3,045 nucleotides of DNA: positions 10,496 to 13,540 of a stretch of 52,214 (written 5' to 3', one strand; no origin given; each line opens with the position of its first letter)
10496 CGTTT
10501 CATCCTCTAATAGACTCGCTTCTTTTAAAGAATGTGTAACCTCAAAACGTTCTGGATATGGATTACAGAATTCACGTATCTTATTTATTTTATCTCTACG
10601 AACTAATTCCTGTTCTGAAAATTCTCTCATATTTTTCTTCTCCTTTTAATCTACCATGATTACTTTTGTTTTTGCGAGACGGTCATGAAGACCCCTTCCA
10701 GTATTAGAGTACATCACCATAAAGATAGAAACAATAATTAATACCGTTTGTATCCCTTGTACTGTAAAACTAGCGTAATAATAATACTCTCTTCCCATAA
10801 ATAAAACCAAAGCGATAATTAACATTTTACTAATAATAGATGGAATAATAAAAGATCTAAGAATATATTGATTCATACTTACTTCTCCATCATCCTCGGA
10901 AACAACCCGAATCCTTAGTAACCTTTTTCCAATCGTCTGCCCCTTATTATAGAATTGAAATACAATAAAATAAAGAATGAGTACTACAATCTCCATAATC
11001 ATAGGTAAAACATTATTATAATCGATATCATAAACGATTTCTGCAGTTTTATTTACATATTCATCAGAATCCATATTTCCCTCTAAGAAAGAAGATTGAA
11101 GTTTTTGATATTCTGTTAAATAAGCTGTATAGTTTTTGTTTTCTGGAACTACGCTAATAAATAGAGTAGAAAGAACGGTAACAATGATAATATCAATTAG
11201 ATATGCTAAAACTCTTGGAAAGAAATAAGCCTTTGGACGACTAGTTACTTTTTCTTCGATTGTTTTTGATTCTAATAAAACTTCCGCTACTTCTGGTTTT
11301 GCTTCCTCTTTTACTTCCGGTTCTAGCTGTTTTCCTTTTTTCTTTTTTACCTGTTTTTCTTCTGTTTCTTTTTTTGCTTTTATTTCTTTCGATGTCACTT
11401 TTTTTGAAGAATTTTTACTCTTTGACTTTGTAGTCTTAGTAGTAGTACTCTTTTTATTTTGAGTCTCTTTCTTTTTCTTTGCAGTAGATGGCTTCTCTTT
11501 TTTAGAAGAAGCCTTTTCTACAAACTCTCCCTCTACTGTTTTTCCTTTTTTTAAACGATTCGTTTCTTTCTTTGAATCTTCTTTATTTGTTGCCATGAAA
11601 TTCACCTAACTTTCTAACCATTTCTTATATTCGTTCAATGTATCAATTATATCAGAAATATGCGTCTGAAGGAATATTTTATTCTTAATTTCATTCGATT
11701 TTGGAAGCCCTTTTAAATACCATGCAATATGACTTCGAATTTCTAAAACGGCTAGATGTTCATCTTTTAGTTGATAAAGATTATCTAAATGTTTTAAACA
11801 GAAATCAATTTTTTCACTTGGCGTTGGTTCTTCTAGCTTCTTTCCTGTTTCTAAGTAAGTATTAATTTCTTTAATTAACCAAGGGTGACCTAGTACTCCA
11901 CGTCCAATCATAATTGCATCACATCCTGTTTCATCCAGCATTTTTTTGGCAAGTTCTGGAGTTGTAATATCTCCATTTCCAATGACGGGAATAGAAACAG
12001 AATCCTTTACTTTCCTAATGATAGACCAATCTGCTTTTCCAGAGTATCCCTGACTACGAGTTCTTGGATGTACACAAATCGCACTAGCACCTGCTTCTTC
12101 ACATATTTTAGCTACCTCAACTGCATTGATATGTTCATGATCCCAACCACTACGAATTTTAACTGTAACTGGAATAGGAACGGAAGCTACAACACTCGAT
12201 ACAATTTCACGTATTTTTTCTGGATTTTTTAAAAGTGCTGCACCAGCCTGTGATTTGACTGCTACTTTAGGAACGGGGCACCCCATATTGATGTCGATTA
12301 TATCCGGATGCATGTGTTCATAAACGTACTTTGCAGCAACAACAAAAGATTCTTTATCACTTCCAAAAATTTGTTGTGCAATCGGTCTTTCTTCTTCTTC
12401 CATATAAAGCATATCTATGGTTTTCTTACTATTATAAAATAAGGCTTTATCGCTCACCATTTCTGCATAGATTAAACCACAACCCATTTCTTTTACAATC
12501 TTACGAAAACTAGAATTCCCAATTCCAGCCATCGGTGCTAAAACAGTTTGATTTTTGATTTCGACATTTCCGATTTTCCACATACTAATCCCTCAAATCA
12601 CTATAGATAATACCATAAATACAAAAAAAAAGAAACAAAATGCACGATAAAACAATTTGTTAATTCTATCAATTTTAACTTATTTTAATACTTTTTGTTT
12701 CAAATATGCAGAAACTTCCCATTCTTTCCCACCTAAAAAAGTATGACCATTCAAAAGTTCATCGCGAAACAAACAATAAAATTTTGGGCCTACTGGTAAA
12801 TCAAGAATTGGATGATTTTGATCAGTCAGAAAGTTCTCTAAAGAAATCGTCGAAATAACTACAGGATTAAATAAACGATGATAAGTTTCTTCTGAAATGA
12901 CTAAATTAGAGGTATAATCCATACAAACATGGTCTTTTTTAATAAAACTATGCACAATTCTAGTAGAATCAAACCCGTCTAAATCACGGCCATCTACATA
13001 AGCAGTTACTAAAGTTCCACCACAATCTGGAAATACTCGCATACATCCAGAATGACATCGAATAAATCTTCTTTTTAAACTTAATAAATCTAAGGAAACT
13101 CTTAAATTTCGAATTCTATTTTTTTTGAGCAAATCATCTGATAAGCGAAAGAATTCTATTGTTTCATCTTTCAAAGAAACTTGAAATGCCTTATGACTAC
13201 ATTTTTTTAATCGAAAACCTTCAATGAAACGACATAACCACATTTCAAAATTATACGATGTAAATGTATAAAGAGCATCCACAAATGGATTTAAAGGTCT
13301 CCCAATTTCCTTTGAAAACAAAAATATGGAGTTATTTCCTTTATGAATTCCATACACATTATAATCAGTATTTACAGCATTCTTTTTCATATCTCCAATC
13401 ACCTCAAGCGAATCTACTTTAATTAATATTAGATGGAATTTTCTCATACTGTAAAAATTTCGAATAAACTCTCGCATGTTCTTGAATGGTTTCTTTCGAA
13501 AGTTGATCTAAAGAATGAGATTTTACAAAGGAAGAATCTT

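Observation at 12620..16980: Self-contained six-gene operon of unknown function inserted between ftsH and dusB (radical SAM core plus two internal gene duplications)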

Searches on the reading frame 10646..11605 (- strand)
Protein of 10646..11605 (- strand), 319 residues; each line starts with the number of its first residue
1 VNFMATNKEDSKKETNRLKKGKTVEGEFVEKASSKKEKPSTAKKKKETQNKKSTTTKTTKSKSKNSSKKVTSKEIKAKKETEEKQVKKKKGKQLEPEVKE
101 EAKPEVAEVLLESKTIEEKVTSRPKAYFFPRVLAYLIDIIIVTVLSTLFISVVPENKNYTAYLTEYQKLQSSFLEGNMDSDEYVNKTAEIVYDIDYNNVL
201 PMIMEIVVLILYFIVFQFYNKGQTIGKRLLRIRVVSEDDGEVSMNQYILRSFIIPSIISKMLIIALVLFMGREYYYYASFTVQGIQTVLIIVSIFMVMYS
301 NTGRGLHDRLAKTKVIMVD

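Call 84: search_protein_families(library=pfam, proteins=[window:10646-11605:-], max_evalue=0.001)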
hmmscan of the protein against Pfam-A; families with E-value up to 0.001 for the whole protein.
window:10646-11605:- (319 aa): 1 family
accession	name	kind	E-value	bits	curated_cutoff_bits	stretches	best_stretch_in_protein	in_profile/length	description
PF06271.18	RDD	-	6.6e-19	69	24.1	1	127-312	3-137/137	RDD family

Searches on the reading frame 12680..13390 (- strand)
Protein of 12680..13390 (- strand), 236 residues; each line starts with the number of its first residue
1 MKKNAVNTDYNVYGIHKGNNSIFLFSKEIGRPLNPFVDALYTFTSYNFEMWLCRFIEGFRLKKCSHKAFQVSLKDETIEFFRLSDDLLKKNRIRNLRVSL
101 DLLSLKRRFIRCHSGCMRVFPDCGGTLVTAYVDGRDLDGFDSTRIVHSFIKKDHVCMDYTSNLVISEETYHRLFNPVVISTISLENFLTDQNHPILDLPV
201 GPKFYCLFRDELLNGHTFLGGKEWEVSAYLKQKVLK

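Call 6: search_protein_families(library=pfam, proteins=[window:12680-13390:-], max_evalue=1)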
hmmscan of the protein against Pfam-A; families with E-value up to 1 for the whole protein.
window:12680-13390:- (236 aa): 1 family
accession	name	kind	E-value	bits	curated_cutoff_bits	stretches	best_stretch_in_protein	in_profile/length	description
PF22100.1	VtrA_C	-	0.1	13.3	27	0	55-97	27-69/87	VtrA C-terminal periplasmic domain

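Call 7: search_protein_families(library=ncbifam, proteins=[window:12680-13390:-], max_evalue=1)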
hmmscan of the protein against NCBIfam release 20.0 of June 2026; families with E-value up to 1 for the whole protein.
window:12680-13390:- (236 aa): 0 families

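Call 8: search_protein_families(library=padloc, proteins=[window:12680-13390:-], max_evalue=1)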
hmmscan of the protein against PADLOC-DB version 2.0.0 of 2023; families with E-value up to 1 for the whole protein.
window:12680-13390:- (236 aa): 0 families

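Call 9: search_protein_families(library=phrogs, proteins=[window:12680-13390:-], max_evalue=1)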
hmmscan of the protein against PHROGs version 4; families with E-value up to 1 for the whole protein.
window:12680-13390:- (236 aa): 0 families
